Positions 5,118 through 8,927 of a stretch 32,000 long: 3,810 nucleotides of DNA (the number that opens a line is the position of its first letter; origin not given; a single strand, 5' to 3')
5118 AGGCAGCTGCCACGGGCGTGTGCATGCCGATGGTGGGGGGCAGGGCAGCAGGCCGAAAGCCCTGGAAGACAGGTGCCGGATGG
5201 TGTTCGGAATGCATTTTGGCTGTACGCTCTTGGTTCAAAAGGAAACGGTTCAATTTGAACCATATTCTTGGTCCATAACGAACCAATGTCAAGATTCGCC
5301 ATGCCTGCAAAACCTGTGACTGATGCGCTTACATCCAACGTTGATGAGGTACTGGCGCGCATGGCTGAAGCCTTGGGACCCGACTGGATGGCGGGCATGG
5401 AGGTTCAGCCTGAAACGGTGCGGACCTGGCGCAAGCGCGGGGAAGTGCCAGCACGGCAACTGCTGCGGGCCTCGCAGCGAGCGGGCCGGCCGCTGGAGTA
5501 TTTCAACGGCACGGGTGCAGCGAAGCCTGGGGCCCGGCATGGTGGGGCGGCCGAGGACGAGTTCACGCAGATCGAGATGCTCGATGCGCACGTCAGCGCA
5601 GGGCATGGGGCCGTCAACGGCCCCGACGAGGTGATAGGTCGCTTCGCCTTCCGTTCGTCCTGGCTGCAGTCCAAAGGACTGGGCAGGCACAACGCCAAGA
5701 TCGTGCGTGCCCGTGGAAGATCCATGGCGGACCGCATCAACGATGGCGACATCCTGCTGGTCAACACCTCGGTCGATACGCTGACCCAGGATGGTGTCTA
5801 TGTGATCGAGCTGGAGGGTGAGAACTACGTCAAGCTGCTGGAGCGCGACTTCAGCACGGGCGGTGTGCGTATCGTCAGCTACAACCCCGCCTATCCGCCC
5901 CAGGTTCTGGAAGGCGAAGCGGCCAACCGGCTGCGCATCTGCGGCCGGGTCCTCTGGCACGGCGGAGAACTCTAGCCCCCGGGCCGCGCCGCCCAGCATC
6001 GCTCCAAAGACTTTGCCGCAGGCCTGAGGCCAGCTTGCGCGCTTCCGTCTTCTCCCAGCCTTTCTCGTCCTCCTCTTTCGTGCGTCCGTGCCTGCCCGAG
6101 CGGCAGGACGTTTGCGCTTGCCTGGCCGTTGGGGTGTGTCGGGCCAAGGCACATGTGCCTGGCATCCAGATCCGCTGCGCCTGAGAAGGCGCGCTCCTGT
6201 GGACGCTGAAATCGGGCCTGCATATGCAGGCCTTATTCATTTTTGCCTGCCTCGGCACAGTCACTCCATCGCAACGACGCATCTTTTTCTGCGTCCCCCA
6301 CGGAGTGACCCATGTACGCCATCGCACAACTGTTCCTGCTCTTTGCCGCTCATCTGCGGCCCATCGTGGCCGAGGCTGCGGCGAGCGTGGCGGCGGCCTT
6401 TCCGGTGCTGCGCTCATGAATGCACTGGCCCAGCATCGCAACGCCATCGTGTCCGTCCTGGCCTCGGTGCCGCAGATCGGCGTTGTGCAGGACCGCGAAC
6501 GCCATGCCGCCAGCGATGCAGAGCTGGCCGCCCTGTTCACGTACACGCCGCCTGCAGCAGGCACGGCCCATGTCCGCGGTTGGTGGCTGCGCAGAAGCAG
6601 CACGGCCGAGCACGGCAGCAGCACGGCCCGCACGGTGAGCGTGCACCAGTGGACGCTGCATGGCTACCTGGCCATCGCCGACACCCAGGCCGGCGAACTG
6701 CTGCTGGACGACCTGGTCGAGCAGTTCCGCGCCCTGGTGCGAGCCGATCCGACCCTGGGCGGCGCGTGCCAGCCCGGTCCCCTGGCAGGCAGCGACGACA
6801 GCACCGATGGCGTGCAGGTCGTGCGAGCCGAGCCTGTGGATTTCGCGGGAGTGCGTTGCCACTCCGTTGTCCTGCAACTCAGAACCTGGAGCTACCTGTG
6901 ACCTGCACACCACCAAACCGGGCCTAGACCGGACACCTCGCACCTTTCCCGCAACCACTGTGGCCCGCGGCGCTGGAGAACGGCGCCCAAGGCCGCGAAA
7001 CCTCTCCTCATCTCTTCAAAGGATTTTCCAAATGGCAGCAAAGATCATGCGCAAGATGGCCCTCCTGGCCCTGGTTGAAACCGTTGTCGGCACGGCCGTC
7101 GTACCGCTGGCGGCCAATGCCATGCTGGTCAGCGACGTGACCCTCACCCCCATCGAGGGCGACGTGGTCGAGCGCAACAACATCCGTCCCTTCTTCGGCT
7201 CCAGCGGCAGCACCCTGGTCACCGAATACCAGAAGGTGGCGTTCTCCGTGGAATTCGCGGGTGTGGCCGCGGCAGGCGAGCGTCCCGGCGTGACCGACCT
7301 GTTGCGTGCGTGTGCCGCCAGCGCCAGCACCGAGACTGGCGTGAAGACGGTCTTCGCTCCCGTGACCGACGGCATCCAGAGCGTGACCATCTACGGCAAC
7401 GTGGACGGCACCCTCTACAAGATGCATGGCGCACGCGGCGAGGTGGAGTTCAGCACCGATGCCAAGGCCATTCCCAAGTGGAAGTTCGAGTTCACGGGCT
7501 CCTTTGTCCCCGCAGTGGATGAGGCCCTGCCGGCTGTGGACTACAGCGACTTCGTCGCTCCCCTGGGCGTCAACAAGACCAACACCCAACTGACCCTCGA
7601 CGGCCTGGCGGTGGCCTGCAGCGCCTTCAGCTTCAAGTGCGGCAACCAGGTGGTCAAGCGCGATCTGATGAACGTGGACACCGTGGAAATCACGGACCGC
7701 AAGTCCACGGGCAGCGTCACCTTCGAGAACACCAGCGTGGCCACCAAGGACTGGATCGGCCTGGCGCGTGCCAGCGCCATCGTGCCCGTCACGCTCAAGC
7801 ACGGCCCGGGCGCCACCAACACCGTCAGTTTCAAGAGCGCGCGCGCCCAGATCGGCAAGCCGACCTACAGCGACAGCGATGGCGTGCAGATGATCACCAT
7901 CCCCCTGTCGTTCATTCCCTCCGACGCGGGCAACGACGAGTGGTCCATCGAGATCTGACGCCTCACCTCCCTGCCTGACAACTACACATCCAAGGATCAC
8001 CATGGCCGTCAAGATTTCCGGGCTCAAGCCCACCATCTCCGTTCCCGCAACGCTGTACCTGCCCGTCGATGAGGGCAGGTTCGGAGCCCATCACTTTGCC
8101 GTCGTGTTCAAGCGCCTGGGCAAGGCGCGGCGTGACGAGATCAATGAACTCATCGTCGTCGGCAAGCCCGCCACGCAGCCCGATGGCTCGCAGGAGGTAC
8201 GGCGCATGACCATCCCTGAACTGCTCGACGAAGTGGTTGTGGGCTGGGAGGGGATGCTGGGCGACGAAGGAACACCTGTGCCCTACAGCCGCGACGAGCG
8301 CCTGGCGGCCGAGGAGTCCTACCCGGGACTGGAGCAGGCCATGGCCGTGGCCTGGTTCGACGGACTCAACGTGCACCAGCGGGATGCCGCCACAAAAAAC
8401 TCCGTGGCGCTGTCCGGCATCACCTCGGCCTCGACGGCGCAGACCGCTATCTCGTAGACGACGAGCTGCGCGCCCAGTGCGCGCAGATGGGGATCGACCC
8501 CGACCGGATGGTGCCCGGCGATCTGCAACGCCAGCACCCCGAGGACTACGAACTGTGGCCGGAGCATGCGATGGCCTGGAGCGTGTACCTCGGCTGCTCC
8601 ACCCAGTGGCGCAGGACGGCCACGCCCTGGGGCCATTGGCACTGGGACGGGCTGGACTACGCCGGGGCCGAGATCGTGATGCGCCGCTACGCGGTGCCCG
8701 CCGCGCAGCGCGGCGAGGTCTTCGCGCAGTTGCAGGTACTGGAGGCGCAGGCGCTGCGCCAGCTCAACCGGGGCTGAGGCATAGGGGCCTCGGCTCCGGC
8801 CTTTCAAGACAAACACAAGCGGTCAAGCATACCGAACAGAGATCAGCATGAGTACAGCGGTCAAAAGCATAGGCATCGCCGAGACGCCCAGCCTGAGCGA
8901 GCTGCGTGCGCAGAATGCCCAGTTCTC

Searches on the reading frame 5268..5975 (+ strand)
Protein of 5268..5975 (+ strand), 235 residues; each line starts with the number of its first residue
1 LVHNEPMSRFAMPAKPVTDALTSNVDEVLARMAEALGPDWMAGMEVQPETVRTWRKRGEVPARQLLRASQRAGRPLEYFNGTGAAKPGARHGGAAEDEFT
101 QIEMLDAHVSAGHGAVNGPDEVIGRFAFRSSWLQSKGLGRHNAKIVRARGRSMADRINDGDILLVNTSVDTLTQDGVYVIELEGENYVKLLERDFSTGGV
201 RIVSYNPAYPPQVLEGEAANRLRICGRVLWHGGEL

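Call 7: search_protein_families(library=phrogs, max_evalue=0.01, proteins=[window:5268-5975:+])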
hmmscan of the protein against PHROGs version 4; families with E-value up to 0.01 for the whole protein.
window:5268-5975:+ (235 aa): 3 families
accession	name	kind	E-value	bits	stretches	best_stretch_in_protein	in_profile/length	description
phrog_4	-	transcription regulation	2.2e-35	123.4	1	29-232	141-336/400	transcriptional repressor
phrog_6201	-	transcription regulation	2.1e-23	83.5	1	140-231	25-114/121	CI-like repressor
phrog_811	-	DNA, RNA and nucleotide metabolism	3.4e-08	34.1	1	145-230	50-130/140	UmuD-like protein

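Call 11: search_protein_families(library=pfam, max_evalue=0.01, proteins=[window:5268-5975:+])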
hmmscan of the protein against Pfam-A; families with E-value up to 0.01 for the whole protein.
window:5268-5975:+ (235 aa): 1 family
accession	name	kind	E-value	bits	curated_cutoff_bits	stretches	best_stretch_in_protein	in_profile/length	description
PF00717.28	Peptidase_S24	-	9.2e-20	70.9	23.3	1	108-228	5-115/116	Peptidase S24-like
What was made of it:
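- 5361..5975 (+): S24-peptidase repressor (CI / PrtR-like); not the host LexA. Pfam Peptidase_S24 E 9e-20 (call 11); PHROG 4 transcriptional repressor E 2e-35 (call 7).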

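Call 25: search_protein_families(library=ncbifam, max_evalue=0.01, proteins=[window:5361-5975:+])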
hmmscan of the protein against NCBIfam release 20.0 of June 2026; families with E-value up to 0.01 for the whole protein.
window:5361-5975:+ (204 aa): 2 families
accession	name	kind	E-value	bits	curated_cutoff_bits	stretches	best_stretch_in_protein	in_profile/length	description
NF007621.2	PRK10276.1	subfamily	1.2e-07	31.8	110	1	114-197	31-110/115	translesion error-prone DNA polymerase V autoproteolytic subunit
NF046037.1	carphisopro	domain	1.7e-07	31.4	38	1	1-45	14-53/54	carph-isopro domain-containing protein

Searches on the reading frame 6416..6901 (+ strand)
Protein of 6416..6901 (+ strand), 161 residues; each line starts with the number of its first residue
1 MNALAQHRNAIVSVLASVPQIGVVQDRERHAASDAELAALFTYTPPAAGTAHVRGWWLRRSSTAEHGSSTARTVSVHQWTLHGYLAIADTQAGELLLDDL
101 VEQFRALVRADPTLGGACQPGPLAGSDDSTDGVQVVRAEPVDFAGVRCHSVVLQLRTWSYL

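Call 25: search_protein_families(library=ncbifam, max_evalue=0.01, proteins=[window:6416-6901:+])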
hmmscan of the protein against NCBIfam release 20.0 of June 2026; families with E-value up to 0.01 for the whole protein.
window:6416-6901:+ (161 aa): 0 families

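Call 49: search_protein_families(library=phrogs, max_evalue=0.00001, proteins=[window:6416-6901:+])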
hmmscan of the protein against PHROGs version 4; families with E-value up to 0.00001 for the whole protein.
window:6416-6901:+ (161 aa): 0 families

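Call 63: search_protein_families(library=pfam, max_evalue=5, proteins=[window:6416-6898:+])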
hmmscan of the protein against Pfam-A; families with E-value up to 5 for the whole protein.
window:6416-6898:+ (161 aa): 0 families
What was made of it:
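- Tried and rejected: I rejected this because NCBIfam gives no LexA equivalog hit and the 161-aa ORF has no SulA or other hit (calls 25, 49, 63).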

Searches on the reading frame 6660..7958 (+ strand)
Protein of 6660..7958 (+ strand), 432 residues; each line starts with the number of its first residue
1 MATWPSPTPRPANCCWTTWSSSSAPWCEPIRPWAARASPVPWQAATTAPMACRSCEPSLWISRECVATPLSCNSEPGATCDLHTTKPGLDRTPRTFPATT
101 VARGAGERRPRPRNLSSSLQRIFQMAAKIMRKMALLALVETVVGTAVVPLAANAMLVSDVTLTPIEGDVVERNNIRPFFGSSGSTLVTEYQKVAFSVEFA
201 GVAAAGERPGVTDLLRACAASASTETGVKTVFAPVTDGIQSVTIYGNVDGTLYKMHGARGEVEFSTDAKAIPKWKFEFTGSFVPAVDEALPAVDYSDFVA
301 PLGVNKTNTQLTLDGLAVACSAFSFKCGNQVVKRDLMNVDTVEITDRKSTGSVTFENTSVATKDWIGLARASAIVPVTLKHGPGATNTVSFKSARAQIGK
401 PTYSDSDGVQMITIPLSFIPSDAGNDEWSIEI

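Call 5: search_protein_families(library=pfam, max_evalue=0.1, proteins=[window:6660-7958:+])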
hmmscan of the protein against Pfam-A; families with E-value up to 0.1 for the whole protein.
window:6660-7958:+ (432 aa): 1 family
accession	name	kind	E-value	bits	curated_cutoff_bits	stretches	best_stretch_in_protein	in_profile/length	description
PF18906.5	Phage_tube_2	-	9.3e-10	39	27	1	133-405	4-259/266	Phage tail tube protein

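Call 6: search_protein_families(library=phrogs, max_evalue=0.1, proteins=[window:6660-7958:+])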
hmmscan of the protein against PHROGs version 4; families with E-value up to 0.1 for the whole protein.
window:6660-7958:+ (432 aa): 1 family
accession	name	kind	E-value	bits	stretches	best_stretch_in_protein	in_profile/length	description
phrog_290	-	tail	1.2e-23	85.1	1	129-423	15-321/411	minor tail protein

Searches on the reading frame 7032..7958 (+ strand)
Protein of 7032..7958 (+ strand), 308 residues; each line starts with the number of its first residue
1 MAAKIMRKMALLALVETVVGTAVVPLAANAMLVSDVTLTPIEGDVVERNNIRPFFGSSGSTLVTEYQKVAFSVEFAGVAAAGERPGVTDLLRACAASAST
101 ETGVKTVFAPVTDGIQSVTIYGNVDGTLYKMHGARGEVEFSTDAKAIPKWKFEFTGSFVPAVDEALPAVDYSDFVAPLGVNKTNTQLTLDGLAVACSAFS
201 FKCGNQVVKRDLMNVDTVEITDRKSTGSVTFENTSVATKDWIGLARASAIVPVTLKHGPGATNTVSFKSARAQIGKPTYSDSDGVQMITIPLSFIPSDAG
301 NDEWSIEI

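Call 25: search_protein_families(library=ncbifam, max_evalue=0.01, proteins=[window:7032-7958:+])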
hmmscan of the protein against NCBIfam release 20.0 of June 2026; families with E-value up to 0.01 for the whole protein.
window:7032-7958:+ (308 aa): 0 families

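Call 57: search_solved_structures(query=window:7032-7955:+, max_evalue=1)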
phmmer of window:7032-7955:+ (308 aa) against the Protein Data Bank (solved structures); distinct sequences matched with E-value up to 1: 1.
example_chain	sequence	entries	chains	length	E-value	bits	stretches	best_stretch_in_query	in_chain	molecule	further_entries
3l2p_A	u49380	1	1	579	0.91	12.2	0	151-220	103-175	DNA ligase 3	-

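Call 70: search_dna_similar(query=window:7032-7955:+, collection=phages, mode=protein, max_rows=15)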
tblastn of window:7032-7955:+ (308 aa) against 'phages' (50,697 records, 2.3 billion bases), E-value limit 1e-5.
Records with a match: 30; places in all: 30; records where one place covers at least 80% of the query: 23.
Best place of each record, by identity: <60% 30.
By first word of the organism name: Rhodobacter 10; Synechococcus 5; Rhodovulum 4; Ralstonia 3; Microcystis 2; Thiobacimonas 1; Vibrio 1; Agrobacterium 1; Pelagibaca 1; Alteromonas 1; and 1 more.
By host as written in the record: Rhodobacter capsulatus YW1 6; Ralstonia solanacearum 2; Rhodobacter capsulatus SB1003 2; Synechococcus sp. CB0201 2; Rhodobacter sp. E32 2; Rhodovulum sp. P122A 2; Synechococcus sp. CB0202 2; Rhodovulum sp. P5 2; and 10 more.
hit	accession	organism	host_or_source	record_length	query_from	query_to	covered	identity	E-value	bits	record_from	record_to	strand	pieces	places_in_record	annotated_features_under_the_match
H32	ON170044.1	Ralstonia phage YO015_5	Ralstonia solanacearum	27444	3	308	99%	39.3%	1e-48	179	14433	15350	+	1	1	record has no annotation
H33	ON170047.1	Ralstonia phage YO016_5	Ralstonia solanacearum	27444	3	308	99%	39.3%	1e-48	179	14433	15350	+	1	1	record has no annotation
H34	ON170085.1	Ralstonia phage YO041_1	Ralstonia solanacearum R286, UW275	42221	3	308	99%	39.3%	1e-48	179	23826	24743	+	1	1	record has no annotation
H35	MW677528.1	Rhodobacter phage RcWaterboi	Rhodobacter capsulatus YW1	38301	1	306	99%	36.3%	1e-54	196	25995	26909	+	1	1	46: tail tube protein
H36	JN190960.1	Rhodobacter phage RcapMu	Rhodobacter capsulatus SB1003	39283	1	306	99%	35.6%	4e-49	180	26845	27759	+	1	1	hypothetical protein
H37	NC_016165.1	Rhodobacter phage RcapMu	Rhodobacter capsulatus SB1003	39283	1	306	99%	35.6%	4e-49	180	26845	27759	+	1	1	hypothetical protein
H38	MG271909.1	Synechococcus phage S-LBS1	Synechococcus sp. TCC793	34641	5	308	99%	34.6%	6e-49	180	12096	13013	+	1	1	hypothetical protein (x2)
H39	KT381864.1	Thiobacimonas phage vB_ThpS-P1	Thiobacimonas profunda JLT2016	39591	6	308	98%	34.7%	2e-49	181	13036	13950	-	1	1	hypothetical protein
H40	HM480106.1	Synechococcus phage S-CBS1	Synechococcus sp. CB0201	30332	5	306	98%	33.8%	8e-46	171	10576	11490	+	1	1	hypothetical protein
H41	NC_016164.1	Synechococcus phage S-CBS1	Synechococcus sp. CB0201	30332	5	306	98%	33.8%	8e-46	171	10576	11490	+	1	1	hypothetical protein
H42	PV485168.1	Vibrio phage vB-Vv-ZX4290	Vibrio vulnificus Vv4290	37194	1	295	96%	30.4%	4e-30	125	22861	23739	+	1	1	tail tube protein | tail terminator protein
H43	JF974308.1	Rhodobacter phage RC1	Rhodobacter sp. E32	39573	7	303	96%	29.5%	1e-31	130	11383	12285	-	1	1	hypothetical protein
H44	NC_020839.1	Rhodobacter phage RC1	Rhodobacter sp. E32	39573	7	303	96%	29.5%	1e-31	130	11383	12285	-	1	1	hypothetical protein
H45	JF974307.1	Rhodovulum phage RS1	Rhodovulum sp. P122A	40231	7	303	96%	29.5%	1e-31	130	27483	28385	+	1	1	hypothetical protein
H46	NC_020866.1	Rhodovulum phage RS1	Rhodovulum sp. P122A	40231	7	303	96%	29.5%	1e-31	130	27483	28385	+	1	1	hypothetical protein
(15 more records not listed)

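Call 73: get_annotated_region(hit=H35, flank=12000)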
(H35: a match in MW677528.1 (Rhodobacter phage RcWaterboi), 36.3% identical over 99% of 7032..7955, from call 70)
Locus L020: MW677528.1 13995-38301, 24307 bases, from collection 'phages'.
description: Rhodobacter phage RcWaterboi, complete genome.
organism: Rhodobacter phage RcWaterboi (NCBI taxid 2835983)
taxonomy: Viruses; Duplodnaviria; Heunggongvirae; Uroviricota; Caudoviricetes
host: Rhodobacter capsulatus YW1; source: water; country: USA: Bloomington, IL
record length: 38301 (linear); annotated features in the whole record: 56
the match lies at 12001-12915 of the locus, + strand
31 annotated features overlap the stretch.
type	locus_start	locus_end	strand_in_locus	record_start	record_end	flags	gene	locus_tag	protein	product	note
CDS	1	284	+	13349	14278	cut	26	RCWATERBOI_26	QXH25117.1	lysozyme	-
CDS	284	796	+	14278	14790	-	27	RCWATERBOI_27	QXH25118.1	holin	-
CDS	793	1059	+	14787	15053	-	28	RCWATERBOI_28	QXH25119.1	hypothetical protein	-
CDS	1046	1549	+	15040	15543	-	29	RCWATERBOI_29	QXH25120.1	helix-turn-helix DNA binding domain protein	helix-turn-helix DNA binding domain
CDS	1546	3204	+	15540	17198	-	30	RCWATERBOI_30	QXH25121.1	terminase large subunit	terminase, large subunit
CDS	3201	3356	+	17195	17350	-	31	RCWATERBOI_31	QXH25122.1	hypothetical protein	-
CDS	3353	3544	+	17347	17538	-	32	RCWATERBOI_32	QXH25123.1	membrane protein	-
CDS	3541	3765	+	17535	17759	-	33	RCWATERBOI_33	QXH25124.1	hypothetical protein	-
CDS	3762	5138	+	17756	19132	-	34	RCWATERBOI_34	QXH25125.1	portal protein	-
CDS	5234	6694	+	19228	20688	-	35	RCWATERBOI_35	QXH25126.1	head morphogenesis protein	-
CDS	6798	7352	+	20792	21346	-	36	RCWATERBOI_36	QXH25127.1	virion morphogenesis protein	-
CDS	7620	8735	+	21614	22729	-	37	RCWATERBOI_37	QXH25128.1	peptidase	-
CDS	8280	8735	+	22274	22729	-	38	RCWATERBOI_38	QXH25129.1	putative scaffolding protein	-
CDS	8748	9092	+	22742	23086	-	39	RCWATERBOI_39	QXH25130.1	hypothetical protein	-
CDS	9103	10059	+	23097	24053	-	40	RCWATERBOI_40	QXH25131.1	major capsid protein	-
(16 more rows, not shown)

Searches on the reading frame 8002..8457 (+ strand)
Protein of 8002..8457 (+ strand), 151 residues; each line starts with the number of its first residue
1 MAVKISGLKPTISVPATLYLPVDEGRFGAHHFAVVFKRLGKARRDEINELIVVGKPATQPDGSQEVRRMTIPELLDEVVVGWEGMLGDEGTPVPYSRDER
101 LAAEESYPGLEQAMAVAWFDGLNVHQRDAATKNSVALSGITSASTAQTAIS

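Call 5: search_protein_families(library=pfam, max_evalue=0.1, proteins=[window:8002-8457:+])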
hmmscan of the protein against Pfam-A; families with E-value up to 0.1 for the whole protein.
window:8002-8457:+ (151 aa): 0 families

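Call 6: search_protein_families(library=phrogs, max_evalue=0.1, proteins=[window:8002-8457:+])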
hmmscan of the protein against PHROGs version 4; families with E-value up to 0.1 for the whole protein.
window:8002-8457:+ (151 aa): 2 families
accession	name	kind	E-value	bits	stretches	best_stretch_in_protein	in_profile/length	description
phrog_569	-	tail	4.5e-07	31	1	1-138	24-138/256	tail length tape measure protein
phrog_313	-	tail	0.012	16.3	1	63-98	74-111/258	Tail assembly chaperone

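Call 25: search_protein_families(library=ncbifam, max_evalue=0.01, proteins=[window:8002-8457:+])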
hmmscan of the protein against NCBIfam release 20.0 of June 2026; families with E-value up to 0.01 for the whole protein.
window:8002-8457:+ (151 aa): 0 families

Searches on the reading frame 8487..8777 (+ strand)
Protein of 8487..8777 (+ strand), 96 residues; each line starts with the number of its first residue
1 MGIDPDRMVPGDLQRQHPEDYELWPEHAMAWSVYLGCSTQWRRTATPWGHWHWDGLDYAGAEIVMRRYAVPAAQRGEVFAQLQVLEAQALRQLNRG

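Call 7: search_protein_families(library=phrogs, max_evalue=0.01, proteins=[window:8487-8777:+])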
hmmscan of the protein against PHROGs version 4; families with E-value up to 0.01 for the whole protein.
window:8487-8777:+ (96 aa): 2 families
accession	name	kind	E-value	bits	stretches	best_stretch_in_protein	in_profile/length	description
phrog_680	-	tail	2.7e-18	67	1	12-95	20-95/98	tail length tape measure protein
phrog_17368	-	tail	0.006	17.3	1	27-94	149-209/213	tail length tape measure protein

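Call 11: search_protein_families(library=pfam, max_evalue=0.01, proteins=[window:8487-8777:+])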
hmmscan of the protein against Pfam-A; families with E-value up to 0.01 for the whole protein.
window:8487-8777:+ (96 aa): 1 family
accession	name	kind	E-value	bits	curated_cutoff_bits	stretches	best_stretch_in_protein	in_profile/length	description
PF08809.16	DUF1799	-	2.4e-26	92.2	26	1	15-93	2-80/80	Phage related hypothetical protein (DUF1799)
